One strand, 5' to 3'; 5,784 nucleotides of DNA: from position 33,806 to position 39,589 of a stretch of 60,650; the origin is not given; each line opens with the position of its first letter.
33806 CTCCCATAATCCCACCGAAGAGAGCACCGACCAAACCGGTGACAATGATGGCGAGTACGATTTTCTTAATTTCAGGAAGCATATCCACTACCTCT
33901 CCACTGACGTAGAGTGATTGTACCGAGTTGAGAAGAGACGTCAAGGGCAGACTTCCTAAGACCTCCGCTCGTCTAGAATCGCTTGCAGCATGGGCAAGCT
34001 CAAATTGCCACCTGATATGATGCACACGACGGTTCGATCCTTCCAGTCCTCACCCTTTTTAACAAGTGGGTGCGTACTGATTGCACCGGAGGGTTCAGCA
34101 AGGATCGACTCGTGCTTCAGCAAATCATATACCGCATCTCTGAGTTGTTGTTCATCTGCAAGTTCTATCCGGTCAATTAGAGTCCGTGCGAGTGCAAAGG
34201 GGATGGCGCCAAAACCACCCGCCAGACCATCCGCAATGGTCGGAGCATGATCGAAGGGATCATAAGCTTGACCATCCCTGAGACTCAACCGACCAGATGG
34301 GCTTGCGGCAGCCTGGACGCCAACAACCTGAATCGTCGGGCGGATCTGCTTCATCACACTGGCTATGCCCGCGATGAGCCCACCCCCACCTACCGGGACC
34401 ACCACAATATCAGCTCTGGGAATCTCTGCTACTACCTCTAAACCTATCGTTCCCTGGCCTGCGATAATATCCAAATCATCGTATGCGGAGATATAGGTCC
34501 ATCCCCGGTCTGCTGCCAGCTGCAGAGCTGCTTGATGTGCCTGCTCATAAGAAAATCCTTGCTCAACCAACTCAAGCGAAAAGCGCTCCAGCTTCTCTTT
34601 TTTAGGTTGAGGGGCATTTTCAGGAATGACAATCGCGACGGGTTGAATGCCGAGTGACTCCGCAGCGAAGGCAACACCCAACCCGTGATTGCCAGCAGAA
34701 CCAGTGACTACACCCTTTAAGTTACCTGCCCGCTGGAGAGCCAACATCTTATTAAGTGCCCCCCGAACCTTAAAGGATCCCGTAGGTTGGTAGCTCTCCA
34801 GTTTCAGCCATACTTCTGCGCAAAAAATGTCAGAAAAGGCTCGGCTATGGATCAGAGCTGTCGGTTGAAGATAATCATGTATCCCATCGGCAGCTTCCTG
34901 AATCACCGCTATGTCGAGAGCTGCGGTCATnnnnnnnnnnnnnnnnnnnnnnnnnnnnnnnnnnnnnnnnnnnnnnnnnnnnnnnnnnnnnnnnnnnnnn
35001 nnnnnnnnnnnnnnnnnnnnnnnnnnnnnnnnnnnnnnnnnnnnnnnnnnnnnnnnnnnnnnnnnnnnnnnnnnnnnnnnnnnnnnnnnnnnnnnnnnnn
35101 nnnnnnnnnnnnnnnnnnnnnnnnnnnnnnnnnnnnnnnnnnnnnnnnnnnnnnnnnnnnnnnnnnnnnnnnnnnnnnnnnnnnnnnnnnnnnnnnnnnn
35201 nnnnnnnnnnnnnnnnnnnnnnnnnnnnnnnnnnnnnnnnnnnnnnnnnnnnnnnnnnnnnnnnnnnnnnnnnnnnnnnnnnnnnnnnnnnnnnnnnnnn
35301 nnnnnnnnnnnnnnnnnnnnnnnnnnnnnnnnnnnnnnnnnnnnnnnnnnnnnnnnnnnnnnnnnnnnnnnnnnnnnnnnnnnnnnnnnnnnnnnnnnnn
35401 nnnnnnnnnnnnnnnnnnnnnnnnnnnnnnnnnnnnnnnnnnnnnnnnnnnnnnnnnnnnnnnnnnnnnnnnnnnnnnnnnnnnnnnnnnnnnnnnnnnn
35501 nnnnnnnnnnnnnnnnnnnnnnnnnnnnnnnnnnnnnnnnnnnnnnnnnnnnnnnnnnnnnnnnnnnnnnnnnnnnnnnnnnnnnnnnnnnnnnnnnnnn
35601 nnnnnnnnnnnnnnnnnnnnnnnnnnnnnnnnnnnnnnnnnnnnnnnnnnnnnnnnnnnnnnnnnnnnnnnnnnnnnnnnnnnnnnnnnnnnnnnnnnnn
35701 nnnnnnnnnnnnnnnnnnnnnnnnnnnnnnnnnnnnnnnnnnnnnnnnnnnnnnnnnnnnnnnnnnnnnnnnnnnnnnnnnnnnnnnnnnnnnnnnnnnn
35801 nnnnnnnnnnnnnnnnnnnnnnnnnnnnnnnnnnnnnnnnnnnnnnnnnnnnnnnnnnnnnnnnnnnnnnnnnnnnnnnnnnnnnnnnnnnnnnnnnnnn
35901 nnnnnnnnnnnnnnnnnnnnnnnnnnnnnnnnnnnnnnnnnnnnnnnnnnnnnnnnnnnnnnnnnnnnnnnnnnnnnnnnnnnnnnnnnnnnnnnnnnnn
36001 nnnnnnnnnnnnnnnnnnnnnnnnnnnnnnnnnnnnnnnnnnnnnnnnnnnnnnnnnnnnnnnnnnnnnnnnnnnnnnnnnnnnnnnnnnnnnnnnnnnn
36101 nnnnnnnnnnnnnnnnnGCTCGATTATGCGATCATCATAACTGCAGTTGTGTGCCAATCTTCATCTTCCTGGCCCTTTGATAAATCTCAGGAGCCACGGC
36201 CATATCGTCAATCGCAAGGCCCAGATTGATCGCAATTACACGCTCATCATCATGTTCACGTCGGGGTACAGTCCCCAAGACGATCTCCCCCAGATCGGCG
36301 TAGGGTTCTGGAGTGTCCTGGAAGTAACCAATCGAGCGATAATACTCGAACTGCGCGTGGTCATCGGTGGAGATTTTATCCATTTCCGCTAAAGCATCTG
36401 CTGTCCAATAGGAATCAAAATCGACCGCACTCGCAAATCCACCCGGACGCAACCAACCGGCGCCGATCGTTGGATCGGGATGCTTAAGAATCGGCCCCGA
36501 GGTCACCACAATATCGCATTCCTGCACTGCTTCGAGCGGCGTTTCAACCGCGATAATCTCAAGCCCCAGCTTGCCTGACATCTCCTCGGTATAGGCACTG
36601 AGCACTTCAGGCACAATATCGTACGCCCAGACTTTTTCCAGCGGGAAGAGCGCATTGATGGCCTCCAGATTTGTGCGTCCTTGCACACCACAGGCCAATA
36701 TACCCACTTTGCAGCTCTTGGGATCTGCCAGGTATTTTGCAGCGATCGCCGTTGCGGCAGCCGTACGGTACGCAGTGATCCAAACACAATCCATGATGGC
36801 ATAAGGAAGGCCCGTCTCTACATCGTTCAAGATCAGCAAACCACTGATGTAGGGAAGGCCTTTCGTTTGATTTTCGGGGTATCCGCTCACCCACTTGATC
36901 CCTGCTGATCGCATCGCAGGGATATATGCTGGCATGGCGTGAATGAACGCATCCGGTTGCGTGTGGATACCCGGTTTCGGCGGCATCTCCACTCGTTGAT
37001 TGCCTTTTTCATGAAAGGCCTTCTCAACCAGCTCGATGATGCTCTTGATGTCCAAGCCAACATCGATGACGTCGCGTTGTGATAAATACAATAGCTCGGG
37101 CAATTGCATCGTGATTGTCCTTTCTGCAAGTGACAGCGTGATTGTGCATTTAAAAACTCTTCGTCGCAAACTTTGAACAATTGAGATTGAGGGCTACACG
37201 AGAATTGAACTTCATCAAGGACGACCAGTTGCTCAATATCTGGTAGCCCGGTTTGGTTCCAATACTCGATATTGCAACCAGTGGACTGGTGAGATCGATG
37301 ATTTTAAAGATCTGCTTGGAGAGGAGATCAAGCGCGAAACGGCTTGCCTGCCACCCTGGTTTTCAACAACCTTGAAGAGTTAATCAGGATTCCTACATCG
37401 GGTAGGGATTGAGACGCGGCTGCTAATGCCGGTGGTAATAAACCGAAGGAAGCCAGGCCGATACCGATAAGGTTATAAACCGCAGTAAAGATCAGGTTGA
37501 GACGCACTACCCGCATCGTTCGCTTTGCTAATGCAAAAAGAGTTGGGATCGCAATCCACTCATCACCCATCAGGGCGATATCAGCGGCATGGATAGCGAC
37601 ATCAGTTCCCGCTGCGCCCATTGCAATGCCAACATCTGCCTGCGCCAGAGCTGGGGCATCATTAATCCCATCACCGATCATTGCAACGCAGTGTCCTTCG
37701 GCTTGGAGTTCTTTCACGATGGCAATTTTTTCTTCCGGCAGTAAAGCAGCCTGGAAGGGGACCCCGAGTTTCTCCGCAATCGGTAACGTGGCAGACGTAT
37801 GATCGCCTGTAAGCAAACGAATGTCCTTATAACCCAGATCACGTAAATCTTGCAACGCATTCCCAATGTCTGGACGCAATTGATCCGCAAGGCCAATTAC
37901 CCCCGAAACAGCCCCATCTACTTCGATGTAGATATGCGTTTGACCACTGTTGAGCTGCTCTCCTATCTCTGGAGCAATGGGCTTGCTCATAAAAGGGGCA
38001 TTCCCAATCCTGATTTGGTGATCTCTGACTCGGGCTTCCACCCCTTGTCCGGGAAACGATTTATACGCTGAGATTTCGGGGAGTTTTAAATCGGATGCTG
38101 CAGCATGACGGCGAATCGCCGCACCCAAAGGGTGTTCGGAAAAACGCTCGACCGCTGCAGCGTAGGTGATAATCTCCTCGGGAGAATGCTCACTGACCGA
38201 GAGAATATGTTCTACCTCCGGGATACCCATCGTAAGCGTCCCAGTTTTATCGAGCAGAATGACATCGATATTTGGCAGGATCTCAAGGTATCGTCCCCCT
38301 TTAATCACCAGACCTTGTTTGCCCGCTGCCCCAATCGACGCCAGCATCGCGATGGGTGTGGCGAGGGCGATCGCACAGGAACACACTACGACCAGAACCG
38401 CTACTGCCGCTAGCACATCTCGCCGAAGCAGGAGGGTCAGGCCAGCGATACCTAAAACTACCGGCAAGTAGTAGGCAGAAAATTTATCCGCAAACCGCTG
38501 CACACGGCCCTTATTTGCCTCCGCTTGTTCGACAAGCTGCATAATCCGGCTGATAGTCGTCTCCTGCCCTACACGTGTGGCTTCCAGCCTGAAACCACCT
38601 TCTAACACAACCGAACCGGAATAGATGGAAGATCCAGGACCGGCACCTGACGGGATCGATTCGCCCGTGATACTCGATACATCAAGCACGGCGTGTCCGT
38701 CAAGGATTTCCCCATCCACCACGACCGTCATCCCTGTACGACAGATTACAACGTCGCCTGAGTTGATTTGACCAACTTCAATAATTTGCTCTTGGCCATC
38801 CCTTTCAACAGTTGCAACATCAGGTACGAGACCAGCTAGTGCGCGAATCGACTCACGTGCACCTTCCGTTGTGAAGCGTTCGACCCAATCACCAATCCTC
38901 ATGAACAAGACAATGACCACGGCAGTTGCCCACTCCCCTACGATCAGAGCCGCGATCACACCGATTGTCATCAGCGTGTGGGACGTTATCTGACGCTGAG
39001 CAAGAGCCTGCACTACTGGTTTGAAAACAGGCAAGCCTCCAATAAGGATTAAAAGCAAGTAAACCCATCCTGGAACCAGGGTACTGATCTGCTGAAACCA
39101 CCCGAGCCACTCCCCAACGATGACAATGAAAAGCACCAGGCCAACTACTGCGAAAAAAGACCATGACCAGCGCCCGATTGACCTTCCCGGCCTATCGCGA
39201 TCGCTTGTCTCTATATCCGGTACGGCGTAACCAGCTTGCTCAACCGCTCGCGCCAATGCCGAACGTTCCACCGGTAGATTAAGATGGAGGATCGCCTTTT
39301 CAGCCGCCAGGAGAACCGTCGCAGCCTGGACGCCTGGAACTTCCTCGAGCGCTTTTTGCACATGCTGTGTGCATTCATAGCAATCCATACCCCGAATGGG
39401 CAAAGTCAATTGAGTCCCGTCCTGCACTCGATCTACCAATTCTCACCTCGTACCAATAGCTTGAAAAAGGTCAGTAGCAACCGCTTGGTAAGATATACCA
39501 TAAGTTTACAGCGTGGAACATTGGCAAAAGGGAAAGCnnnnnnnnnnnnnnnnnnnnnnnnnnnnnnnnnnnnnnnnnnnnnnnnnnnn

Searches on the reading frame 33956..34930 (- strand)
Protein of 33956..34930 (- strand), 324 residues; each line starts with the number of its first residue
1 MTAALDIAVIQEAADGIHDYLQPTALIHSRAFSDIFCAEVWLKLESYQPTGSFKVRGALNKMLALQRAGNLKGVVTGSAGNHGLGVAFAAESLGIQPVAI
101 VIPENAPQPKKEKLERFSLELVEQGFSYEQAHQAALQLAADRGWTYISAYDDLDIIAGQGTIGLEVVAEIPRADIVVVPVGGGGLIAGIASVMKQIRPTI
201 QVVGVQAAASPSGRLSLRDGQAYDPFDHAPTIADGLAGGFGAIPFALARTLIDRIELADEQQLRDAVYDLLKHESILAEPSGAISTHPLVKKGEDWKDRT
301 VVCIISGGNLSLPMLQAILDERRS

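Call 23: search_protein_families(library=pfam, proteins=[window:33956-34930:-], max_evalue=0.00001)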
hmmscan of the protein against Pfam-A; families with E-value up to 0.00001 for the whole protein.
window:33956-34930:- (324 aa): 1 family
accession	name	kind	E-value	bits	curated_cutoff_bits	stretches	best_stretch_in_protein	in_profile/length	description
PF00291.31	PALP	-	1.2e-73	248.5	35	1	20-307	4-295/295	Pyridoxal-phosphate dependent enzyme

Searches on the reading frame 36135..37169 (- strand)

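Call 23: search_protein_families(library=pfam, proteins=[window:36135-37169:-], max_evalue=0.00001)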
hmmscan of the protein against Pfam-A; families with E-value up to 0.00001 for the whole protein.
window:36135-37169:- (344 aa): 1 family
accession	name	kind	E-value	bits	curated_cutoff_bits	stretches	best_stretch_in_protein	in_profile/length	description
PF02423.21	OCD_Mu_crystall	-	5.9e-59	200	24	1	35-335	11-312/314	Ornithine cyclodeaminase/mu-crystallin family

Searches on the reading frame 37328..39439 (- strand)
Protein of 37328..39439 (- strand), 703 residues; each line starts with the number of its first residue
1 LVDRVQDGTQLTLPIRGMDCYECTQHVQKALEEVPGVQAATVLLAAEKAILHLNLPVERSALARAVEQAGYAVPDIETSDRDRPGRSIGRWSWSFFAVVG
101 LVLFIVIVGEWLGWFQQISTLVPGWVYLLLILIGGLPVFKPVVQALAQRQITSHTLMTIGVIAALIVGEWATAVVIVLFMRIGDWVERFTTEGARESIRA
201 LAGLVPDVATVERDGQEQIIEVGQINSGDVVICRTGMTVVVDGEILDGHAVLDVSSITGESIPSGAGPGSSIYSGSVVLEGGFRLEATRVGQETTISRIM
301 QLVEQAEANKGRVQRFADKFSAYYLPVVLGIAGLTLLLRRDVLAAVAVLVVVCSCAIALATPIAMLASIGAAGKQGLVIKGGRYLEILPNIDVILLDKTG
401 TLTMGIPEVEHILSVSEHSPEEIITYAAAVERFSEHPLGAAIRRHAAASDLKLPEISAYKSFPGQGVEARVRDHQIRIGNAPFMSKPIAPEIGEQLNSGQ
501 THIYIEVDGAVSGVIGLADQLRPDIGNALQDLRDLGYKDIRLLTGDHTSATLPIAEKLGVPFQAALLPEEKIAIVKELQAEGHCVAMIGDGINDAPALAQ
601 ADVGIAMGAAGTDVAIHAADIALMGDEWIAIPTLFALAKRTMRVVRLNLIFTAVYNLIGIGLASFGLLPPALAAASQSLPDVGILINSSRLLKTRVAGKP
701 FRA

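Call 23: search_protein_families(library=pfam, proteins=[window:37328-39439:-], max_evalue=0.00001)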
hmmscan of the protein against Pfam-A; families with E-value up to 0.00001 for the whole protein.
window:37328-39439:- (703 aa): 3 families
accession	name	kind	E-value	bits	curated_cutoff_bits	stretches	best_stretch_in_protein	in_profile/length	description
PF00122.25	E1-E2_ATPase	-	4.4e-45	153.8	28.1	1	204-374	2-180/181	E1-E2 ATPase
PF00702.32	Hydrolase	-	1.5e-30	107.4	26.4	1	391-602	1-191/191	haloacid dehalogenase-like hydrolase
PF00403.32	HMA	-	3.8e-11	43.6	24.8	1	12-71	1-61/62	Heavy-metal-associated domain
